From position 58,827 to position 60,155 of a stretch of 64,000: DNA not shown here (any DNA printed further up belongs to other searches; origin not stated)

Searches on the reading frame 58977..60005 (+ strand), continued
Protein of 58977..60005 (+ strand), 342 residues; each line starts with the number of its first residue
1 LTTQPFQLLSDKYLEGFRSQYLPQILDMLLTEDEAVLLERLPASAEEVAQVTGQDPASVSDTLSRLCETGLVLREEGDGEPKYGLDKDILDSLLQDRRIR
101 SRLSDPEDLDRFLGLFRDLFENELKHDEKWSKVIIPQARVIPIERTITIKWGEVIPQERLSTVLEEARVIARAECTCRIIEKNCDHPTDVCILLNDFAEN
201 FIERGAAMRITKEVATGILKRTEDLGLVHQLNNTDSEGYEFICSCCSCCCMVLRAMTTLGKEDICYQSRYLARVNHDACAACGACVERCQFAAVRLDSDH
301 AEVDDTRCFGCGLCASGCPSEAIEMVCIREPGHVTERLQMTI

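Call 17: find_encoding_contigs(protein=P0045, flank=7000, max_places=3)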
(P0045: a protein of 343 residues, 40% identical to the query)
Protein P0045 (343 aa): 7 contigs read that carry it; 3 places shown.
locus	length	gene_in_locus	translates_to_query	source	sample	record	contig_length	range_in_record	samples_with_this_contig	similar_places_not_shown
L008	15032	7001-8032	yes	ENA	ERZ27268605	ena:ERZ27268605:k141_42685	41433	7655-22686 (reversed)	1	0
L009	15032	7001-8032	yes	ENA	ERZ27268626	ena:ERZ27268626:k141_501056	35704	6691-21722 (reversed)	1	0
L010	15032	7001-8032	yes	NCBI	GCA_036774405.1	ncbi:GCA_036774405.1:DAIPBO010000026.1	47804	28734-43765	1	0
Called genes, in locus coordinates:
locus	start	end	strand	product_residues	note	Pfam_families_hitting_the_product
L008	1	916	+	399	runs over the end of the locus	-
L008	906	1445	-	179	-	PF14385:DUF4416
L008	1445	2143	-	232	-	PF20582:UPF0758_N, PF04002:RadC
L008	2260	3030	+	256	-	PF01209:Ubie_methyltran, PF13489:Methyltransf_23, PF13847:Methyltransf_31, PF08241:Methyltransf_11, PF08242:Methyltransf_12, PF13649:Methyltransf_25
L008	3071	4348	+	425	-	PF04909:Amidohydro_2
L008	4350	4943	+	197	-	PF13671:AAA_33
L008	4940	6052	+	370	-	PF00155:Aminotran_1_2, PF12897:Asp_aminotransf (faint)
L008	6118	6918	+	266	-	PF01209:Ubie_methyltran, PF13489:Methyltransf_23, PF13847:Methyltransf_31, PF08241:Methyltransf_11, PF08242:Methyltransf_12, PF13649:Methyltransf_25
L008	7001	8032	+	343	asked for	PF12797:Fer4_2 (faint), PF00037:Fer4, PF12837:Fer4_6 (weak), PF13187:Fer4_9, PF13237:Fer4_10 (weak), PF14697:Fer4_21, PF00037:Fer4 (weak)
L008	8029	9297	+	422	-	PF13685:Fe-ADH_2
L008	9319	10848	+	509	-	PF13432:TPR_16 (faint), PF07719:TPR_2 (faint), PF01476:LysM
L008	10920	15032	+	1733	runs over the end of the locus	-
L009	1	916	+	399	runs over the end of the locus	-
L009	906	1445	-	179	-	PF14385:DUF4416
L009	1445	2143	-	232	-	PF20582:UPF0758_N, PF04002:RadC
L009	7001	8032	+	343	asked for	PF12797:Fer4_2 (faint), PF00037:Fer4, PF12837:Fer4_6 (weak), PF13187:Fer4_9, PF13237:Fer4_10 (weak), PF14697:Fer4_21, PF00037:Fer4 (weak)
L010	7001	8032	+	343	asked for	PF12797:Fer4_2 (faint), PF00037:Fer4, PF12837:Fer4_6 (weak), PF13187:Fer4_9, PF13237:Fer4_10 (weak), PF14697:Fer4_21, PF00037:Fer4 (weak)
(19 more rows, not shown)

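Call 18: predict_structure(alignment_id=A1)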
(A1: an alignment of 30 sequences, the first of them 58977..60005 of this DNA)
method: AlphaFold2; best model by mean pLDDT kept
length: 342 residues; sequences in the alignment: 30
mean_pLDDT: 88.0   pTM: 0.81
mean pLDDT of the five models: 88.0, 85.5, 85.2, 78.8, 78.0
residues with pLDDT >= 90: 197; 70-90: 127; 50-70: 14; < 50: 4
segments of 3 or more residues with pLDDT < 50: none
pLDDT, mean of each block of 10 residues (from residue 1): 87 90 94 95 96 96 90 88 88 77 87 92 87 81 80 69 93 90 90 92 90 96 93 81 90 80 84 96 94 93 94 94 92 63 45
secondary structure, 60 per line:
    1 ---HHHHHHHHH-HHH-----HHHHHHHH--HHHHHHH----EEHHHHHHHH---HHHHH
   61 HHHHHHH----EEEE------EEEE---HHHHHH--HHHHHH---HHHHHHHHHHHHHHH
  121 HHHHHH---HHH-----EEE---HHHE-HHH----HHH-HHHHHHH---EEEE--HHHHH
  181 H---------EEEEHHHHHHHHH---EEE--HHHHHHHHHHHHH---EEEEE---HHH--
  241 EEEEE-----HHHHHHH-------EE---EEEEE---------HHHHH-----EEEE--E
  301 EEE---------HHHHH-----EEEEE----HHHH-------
elements in order: H4-12 H22-29 H32-38 H45-52 H56-67 E72-75 E82-85 H89-94 H97-102 H106-126 E138-140 H160-166 E170-173 H176-181 E191-194 H195-203 E207-209 H212-224 E228-232 E241-245 H251-257 E270-274 H284-288 E294-297 E300-303 H313-317 E323-327 H332-335

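Call 20: find_encoding_contigs(protein=P0105, flank=7000, max_places=3)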
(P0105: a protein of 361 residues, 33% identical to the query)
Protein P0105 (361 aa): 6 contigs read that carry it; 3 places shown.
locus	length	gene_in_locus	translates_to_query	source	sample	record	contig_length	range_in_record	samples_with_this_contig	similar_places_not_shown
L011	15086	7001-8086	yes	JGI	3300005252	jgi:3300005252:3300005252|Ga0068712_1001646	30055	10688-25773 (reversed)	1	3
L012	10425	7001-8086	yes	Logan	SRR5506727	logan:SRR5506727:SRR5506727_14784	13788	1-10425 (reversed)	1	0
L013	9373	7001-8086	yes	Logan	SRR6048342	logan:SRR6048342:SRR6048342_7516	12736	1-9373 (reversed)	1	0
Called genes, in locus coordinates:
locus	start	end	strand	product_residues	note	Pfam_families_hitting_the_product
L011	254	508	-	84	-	-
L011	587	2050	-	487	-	PF00199:Catalase, PF06628:Catalase-rel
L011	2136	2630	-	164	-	PF00210:Ferritin, PF02915:Rubrerythrin, PF12902:Ferritin-like (weak)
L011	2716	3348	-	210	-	PF12654:DUF3786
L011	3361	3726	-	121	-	-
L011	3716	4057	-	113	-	PF02627:CMD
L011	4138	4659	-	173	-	PF12844:HTH_19 (weak), PF13443:HTH_26 (weak), PF13560:HTH_31, PF01381:HTH_3, PF07883:Cupin_2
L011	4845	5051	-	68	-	-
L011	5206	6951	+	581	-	PF00501:AMP-binding, PF13193:AMP-binding_C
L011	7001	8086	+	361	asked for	PF14697:Fer4_21 (faint), PF12837:Fer4_6 (faint), PF00037:Fer4 (weak), PF12838:Fer4_7 (weak), PF13187:Fer4_9 (weak), PF13237:Fer4_10 (weak), PF00037:Fer4 (weak)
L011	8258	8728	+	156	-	-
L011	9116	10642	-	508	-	PF00501:AMP-binding, PF13193:AMP-binding_C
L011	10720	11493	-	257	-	PF00106:adh_short, PF08659:KR, PF13561:adh_short_C2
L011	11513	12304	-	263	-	PF00005:ABC_tran, PF13304:AAA_21 (faint)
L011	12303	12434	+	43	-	-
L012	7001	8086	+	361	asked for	PF14697:Fer4_21 (faint), PF12837:Fer4_6 (faint), PF00037:Fer4 (weak), PF12838:Fer4_7 (weak), PF13187:Fer4_9 (weak), PF13237:Fer4_10 (weak), PF00037:Fer4 (weak)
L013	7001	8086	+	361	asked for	PF14697:Fer4_21 (faint), PF12837:Fer4_6 (faint), PF00037:Fer4 (weak), PF12838:Fer4_7 (weak), PF13187:Fer4_9 (weak), PF13237:Fer4_10 (weak), PF00037:Fer4 (weak)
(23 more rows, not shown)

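Call 21: find_encoding_contigs(protein=P0104, flank=7000, max_places=2)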
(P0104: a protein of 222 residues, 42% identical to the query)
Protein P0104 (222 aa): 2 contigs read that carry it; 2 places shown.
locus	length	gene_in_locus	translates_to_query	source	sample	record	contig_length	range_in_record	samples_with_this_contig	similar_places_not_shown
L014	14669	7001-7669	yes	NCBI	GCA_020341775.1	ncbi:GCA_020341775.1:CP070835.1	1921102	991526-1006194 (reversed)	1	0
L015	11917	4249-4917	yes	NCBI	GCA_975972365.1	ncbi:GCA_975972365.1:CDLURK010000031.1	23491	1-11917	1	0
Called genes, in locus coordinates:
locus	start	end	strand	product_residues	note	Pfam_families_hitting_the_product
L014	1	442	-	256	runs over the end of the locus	PF13489:Methyltransf_23, PF03848:TehB (weak), PF07021:MetW (weak), PF13847:Methyltransf_31, PF08241:Methyltransf_11, PF08242:Methyltransf_12, PF13649:Methyltransf_25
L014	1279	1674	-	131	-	PF01597:GCV_H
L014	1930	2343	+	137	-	PF02566:OsmC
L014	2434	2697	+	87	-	-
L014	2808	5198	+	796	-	PF02901:PFL-like, PF01228:Gly_radical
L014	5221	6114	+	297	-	PF13353:Fer4_12 (weak), PF13237:Fer4_10 (faint), PF00037:Fer4 (weak), PF12797:Fer4_2 (faint), PF12838:Fer4_7 (weak), PF13187:Fer4_9 (weak), PF14697:Fer4_21 (weak), PF04055:Radical_SAM, +1 more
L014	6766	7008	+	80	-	-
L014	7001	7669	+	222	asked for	PF12797:Fer4_2 (faint), PF00037:Fer4 (weak), PF13237:Fer4_10 (weak), PF14697:Fer4_21, PF12838:Fer4_7, PF13187:Fer4_9 (weak)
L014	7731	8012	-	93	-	-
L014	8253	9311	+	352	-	PF00152:tRNA-synt_2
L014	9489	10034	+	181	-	PF03551:PadR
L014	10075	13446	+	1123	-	PF02687:FtsX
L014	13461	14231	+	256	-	PF00005:ABC_tran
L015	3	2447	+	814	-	?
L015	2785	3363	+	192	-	PF04055:Radical_SAM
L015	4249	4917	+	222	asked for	PF12797:Fer4_2 (faint), PF00037:Fer4 (weak), PF13237:Fer4_10 (weak), PF14697:Fer4_21, PF12838:Fer4_7, PF13187:Fer4_9 (weak)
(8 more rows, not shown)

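Call 24: fold_search(model_id=the predicted structure, library=pdb)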
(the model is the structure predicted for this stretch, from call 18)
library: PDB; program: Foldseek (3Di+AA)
matches with E <= 10: 1624; with E <= 0.001: 0
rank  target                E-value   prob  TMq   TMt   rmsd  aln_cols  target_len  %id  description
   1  8rvy_A                1.1e-03  1.00  0.17  0.09   7.7        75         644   28  CryoEM structure of the Elp-Hdr complex of Methanothermobacter marburgensis state 1 (composite structure) (released 2025-05-14)
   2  7np8_B                2.1e-03  0.80  0.17  0.10  20.8       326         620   14  Crystal structure of the Coenzyme F420-dependent sulfite reductase from Methanocaldococcus jannaschii at 2.3-A resolut (released 2022-03-23)
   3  7np8_A                2.3e-03  0.80  0.17  0.10  20.8       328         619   13  Crystal structure of the Coenzyme F420-dependent sulfite reductase from Methanocaldococcus jannaschii at 2.3-A resolut (released 2022-03-23)
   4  8rvu_A                2.5e-03  1.00  0.16  0.09   7.3        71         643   30  CryoEM structure of the Elp-Hdr complex of Methanothermobacter marburgensis state 2 (composite structure) (released 2025-05-14)
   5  6cmv_B                3.3e-03  0.99  0.15  0.39  12.1       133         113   24  Crystal structure of Archaeal Biofilm Regulator (AbfR2) from Sulfolobus acidocaldarius (released 2018-11-14)
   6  7q4w_B                3.5e-03  1.00  0.16  0.12   1.3        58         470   28  CryoEM structure of electron bifurcating Fe-Fe hydrogenase HydABC complex A. woodii in the oxidised state (released 2023-02-15)
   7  7q4v_B                4.5e-03  1.00  0.16  0.09   1.4        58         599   28  Electron bifurcating hydrogenase - HydABC from A. woodii (released 2023-02-22)
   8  7bkd_A                6.6e-03  1.00  0.17  0.09   7.8        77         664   28  Formate dehydrogenase - heterodisulfide reductase - formylmethanofuran dehydrogenase complex from Methanospirillum hun (released 2021-09-29)
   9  2xub                  6.6e-03  0.66  0.18  0.14  18.3       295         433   14  Human RPC62 subunit structure (released 2011-03-02)
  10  2d1h_A                7.8e-03  1.00  0.20  0.59   4.0        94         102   23  Crystal structure of ST1889 protein from thermoacidophilic archaeon Sulfolobus tokodaii (released 2006-09-05)
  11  1sfx_A                7.8e-03  0.99  0.17  0.45  11.1       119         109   23  X-ray crystal structure of putative HTH transcription regulator from Archaeoglobus fulgidus (released 2004-08-03)
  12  6zce_k                8.2e-03  1.00  0.16  0.10   1.2        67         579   25  Structure of a yeast ABCE1-bound 43S pre-initiation complex (released 2020-10-07)
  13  4zzl_B                8.2e-03  1.00  0.17  0.40  10.8       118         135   17  MexR R21W derepressor mutant causing multidrug resistance in P. aeruginosa by mexAB-oprM efflux pump expression (released 2016-07-27)
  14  1lnw_D                8.2e-03  0.99  0.16  0.35  10.9       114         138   15  CRYSTAL STRUCTURE OF THE MEXR REPRESSOR OF THE MEXAB-OPRM MULTIDRUG EFFLUX OPERON OF PSEUDOMONAS AERUGINOSA (released 2002-09-11)
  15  6cmv_C                8.6e-03  0.98  0.16  0.41  11.5       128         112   23  Crystal structure of Archaeal Biofilm Regulator (AbfR2) from Sulfolobus acidocaldarius (released 2018-11-14)
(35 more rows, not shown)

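Call 26: find_related_loci(query=A1, collection=genome_contigs, flank=6000)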
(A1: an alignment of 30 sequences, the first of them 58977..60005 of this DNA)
Query A1 (342 aa) in genome_contigs; peptide patterns used: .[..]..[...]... (x = any residue, [..] = any of these).
600 stretches matched a pattern (row limit reached: there are more); 412 encode a relative of the query (tblastn E <= 1e-3); the best 80 are kept; 80 distinct loci.
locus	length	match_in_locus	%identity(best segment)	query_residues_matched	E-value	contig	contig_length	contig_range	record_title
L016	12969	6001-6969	32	5-334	2e-49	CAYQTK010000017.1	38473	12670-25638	MAG TPA_asm: uncultured bacterium isolate SRP141376_co2_390 genome assembly, contig: NODE_2384_length_38473_cov_8.219845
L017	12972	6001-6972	35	5-334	2e-48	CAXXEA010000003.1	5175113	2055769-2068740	MAG: Desulfobacterales bacterium isolate 84c40b14-595f-4247-b5ef-7e7784979392 genome assembly, contig: contig_3, whole g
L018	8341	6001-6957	35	16-325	5e-44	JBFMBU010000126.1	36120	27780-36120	MAG: Thermodesulfobacteriota bacterium isolate MAG172 MAG172_126, whole genome shotgun sequence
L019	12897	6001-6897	32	24-326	8e-44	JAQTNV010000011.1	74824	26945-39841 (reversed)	MAG: bacterium isolate STA_72 NODE_702_length_74824_cov_5.627629_Sandtown_A, whole genome shotgun sequence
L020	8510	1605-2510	34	19-325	1e-42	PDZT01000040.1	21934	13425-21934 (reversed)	MAG: Deltaproteobacteria bacterium YD0425bin50 scaffold363, whole genome shotgun sequence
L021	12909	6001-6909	34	19-326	3e-42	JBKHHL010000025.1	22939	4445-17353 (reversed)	MAG: Desulfosudaceae bacterium isolate D1M07_14 NODE_968_length_22939_cov_9.282818, whole genome shotgun sequence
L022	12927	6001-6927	37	19-334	6e-42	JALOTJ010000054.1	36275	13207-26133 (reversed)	MAG: Spirochaetes bacterium isolate Prado230 scaffold_3462, whole genome shotgun sequence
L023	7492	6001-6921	34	18-325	4e-41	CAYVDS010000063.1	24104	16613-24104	MAG TPA_asm: uncultured bacterium isolate binchicken_co232_148 genome assembly, contig: NODE_3861_length_24104_cov_4.354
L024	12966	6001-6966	30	6-334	2e-40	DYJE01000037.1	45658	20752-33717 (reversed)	MAG TPA_asm: Desulforapulum autotrophicum isolate FI88_52_17 Afr_mines_FI88_340_length_45658_cov_7_575861, whole genome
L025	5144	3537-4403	31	24-322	2e-38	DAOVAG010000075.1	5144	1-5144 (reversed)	MAG TPA_asm: Candidatus Bathyarchaeota archaeon isolate CSMAG_973 CSMAG_973_k141_903691_length_5144_cov_8.0000, whole ge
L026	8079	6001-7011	32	1-326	4e-38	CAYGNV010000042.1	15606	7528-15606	MAG TPA_asm: uncultured Smithella sp. isolate ERP113451_co4_198 genome assembly, contig: NODE_2185_length_15606_cov_18.0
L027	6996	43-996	32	16-326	3e-38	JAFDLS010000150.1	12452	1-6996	MAG: Deltaproteobacteria bacterium isolate Meg22_810_Bin_229 Meg22_810_Bin_229_scaffold_43319, whole genome shotgun sequ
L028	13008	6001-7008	33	1-325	3e-38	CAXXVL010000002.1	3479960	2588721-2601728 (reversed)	MAG: Smithellaceae bacterium isolate ea3e3a57-e723-42e2-b213-d72c633126af genome assembly, contig: contig_2, whole genom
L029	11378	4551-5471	32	10-326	4e-38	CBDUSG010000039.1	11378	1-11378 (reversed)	MAG TPA_asm: uncultured bacterium isolate SRR22302348_concoct_115 genome assembly, contig: ERZ25073597.1737, whole genom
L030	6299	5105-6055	32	7-326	1e-37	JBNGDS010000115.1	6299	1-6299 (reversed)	MAG: Desulfomonilia bacterium isolate E05-038 bin56.fa-115, whole genome shotgun sequence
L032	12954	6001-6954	33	6-329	6e-38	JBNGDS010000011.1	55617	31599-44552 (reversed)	MAG: Desulfomonilia bacterium isolate E05-038 bin56.fa-11, whole genome shotgun sequence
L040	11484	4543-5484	32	18-326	6e-36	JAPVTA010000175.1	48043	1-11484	MAG: Thermodesulfobacteriota bacterium isolate MW3_metabat.11 k97_425916, whole genome shotgun sequence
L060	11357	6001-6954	32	6-325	1e-30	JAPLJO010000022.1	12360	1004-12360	MAG: Deltaproteobacteria bacterium isolate LacPavin_0920_SED2_MAG_54_12 LacPavin_0920_SED2_scaffold_1516100, whole genom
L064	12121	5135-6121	31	2-325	3e-30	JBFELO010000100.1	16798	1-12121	MAG: Candidatus Sulfomarinibacteraceae bacterium isolate Mix_mud02.2020.12.51 k141_939153_length_16798_cov_11.9620, whol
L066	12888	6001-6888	31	24-325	7e-31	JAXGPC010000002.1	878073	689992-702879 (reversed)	MAG: Anaerolineae bacterium isolate AnMBR.bin294 bin294_2, whole genome shotgun sequence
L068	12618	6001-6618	31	128-325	9e-30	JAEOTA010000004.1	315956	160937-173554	MAG: Promethearchaeota archaeon isolate YT1_007 k127_2486961, whole genome shotgun sequence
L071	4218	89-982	32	24-326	3e-29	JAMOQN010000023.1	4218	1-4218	MAG: Desulfohalobiaceae bacterium isolate 4559-240_metabat2_scaf2bin.103 4559-240_scaffold_12575_c1, whole genome shotgu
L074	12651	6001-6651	36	104-325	2e-28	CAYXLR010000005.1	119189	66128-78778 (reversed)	MAG TPA_asm: uncultured Thermotogae bacterium isolate binchicken_co34_121 genome assembly, contig: NODE_98_length_119189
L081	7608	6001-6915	30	24-325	3e-28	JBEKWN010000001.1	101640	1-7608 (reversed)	MAG: Thermodesulfobacteriota bacterium isolate SPRUCE 629 SPRUCE_629_1, whole genome shotgun sequence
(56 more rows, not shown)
